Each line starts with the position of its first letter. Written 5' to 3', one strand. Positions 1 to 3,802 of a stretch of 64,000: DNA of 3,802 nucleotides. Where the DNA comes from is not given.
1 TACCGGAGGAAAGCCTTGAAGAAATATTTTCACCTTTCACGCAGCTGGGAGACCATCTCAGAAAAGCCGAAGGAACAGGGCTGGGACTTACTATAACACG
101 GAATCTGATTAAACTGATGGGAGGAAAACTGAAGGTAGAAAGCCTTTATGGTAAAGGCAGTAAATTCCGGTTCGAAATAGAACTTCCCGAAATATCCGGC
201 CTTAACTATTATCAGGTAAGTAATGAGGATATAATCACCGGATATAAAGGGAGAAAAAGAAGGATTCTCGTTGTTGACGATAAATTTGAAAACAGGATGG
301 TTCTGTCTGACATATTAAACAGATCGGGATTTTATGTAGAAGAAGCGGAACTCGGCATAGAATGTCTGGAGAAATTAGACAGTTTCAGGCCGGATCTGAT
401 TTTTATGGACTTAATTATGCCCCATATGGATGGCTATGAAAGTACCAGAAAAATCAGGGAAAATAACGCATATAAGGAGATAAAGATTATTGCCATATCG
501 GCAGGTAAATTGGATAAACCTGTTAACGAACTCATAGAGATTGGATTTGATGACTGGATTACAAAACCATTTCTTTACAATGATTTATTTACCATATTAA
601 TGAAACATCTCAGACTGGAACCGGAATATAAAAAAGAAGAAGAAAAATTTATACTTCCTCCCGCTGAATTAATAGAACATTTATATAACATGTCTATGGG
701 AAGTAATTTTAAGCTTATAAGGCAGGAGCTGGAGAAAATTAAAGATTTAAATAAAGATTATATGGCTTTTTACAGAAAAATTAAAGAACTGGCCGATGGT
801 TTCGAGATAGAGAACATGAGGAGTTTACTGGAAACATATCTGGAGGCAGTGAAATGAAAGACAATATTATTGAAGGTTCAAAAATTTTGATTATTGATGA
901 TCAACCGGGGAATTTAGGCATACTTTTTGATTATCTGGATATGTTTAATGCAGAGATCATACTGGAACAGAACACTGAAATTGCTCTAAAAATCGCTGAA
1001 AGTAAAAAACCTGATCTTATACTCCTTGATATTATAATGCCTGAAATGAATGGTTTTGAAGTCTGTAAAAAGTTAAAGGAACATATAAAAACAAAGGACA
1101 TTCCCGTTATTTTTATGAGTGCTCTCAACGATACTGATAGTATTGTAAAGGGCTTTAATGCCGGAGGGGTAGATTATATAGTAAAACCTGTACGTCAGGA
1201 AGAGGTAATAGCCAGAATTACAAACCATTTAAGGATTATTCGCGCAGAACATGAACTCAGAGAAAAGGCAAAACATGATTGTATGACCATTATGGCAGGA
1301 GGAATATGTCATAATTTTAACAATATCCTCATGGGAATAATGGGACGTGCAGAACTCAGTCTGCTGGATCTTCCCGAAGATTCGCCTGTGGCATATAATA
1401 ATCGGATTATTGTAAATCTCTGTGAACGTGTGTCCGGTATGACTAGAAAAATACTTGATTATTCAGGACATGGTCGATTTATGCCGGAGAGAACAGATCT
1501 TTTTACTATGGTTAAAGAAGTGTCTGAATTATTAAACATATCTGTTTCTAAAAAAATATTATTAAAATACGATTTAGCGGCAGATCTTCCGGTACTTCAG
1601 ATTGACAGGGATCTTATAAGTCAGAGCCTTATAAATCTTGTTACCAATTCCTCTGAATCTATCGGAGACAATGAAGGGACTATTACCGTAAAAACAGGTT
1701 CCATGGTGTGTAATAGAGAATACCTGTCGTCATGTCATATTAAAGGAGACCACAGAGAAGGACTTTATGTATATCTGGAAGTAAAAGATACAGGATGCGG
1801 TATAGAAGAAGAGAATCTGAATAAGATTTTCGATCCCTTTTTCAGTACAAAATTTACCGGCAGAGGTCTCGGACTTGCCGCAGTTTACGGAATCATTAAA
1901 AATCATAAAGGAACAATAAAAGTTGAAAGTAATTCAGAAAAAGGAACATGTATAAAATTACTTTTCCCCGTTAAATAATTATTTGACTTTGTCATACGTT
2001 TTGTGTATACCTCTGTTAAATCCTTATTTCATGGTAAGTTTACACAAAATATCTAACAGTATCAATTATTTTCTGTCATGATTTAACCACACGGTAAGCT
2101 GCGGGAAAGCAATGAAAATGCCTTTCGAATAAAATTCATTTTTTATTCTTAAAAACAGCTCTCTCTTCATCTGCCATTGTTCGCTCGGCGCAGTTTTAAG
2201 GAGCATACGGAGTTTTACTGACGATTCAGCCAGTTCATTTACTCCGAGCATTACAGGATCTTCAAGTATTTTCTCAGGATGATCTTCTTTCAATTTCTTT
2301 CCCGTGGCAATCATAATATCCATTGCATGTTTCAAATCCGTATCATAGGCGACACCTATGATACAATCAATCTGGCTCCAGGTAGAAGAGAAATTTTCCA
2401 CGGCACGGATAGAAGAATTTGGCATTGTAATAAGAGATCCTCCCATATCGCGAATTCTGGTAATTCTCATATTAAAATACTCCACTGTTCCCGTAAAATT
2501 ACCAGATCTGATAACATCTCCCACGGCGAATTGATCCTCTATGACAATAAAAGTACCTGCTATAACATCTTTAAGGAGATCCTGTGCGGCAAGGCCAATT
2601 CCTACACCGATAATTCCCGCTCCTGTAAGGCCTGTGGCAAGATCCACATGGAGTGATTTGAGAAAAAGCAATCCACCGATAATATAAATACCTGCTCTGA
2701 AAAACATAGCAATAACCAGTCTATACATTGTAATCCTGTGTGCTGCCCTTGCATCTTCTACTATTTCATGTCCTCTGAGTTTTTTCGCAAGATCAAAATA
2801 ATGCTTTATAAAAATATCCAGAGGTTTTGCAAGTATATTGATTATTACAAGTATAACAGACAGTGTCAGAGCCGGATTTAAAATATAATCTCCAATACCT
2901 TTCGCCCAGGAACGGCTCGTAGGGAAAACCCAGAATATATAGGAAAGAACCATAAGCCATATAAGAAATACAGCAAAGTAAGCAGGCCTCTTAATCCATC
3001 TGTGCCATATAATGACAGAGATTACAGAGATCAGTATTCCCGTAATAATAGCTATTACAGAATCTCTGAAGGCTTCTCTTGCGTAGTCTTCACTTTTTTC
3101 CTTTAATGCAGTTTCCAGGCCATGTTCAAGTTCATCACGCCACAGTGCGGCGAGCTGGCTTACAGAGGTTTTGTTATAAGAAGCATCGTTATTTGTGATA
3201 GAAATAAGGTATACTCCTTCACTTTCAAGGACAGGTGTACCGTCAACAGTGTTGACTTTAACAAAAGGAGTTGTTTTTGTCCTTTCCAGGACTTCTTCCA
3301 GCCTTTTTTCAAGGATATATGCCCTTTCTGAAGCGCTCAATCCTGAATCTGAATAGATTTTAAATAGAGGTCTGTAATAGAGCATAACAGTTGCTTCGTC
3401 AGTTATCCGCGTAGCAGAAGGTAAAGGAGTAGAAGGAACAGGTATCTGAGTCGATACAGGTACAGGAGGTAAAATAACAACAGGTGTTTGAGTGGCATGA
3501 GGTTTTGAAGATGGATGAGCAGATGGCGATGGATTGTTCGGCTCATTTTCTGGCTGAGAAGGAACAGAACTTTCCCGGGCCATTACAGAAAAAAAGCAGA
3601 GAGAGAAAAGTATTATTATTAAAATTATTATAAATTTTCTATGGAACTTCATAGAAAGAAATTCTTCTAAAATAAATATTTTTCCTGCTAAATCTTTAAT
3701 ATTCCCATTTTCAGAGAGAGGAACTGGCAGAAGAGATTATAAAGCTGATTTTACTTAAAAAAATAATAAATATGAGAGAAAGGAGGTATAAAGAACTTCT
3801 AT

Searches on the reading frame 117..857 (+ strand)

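Call 52: search_protein_families(library=pfam, proteins=[window:117-857:+])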
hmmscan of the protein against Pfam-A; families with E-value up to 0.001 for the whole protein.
window:117-857:+ (246 aa): 1 family
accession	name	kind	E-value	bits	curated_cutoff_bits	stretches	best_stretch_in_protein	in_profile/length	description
PF00072.30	Response_reg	-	3.1e-25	88.9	30.2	1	50-160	1-109/111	Response regulator receiver domain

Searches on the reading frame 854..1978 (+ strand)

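Call 52: search_protein_families(library=pfam, proteins=[window:854-1978:+])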
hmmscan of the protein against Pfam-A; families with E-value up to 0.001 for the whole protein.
window:854-1978:+ (374 aa): 2 families
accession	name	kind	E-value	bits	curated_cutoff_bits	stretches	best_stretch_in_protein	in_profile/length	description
PF00072.30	Response_reg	-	1.2e-24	87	30.2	1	11-122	1-110/111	Response regulator receiver domain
PF02518.31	HATPase_c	-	2.4e-19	70.3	26.4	1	251-373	2-109/111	Histidine kinase-, DNA gyrase B-, and HSP90-like ATPase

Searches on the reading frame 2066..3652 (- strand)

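Call 52: search_protein_families(library=pfam, proteins=[window:2066-3652:-])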
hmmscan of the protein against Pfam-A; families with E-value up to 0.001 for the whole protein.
window:2066-3652:- (528 aa): 3 families
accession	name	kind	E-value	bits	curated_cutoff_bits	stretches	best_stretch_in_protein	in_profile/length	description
PF00924.24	MS_channel_2nd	-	6.4e-20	71.5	20.2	1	358-422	1-67/68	Mechanosensitive ion channel, beta-domain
PF21082.3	MS_channel_3rd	-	4.8e-10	40.2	21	1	428-512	1-86/88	Mechanosensitive ion channel MscS, C-terminal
PF21088.3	MS_channel_1st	-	7.1e-05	23.2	23.1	1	318-357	3-42/42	Mechanosensitive ion channel, transmembrane helices 2/3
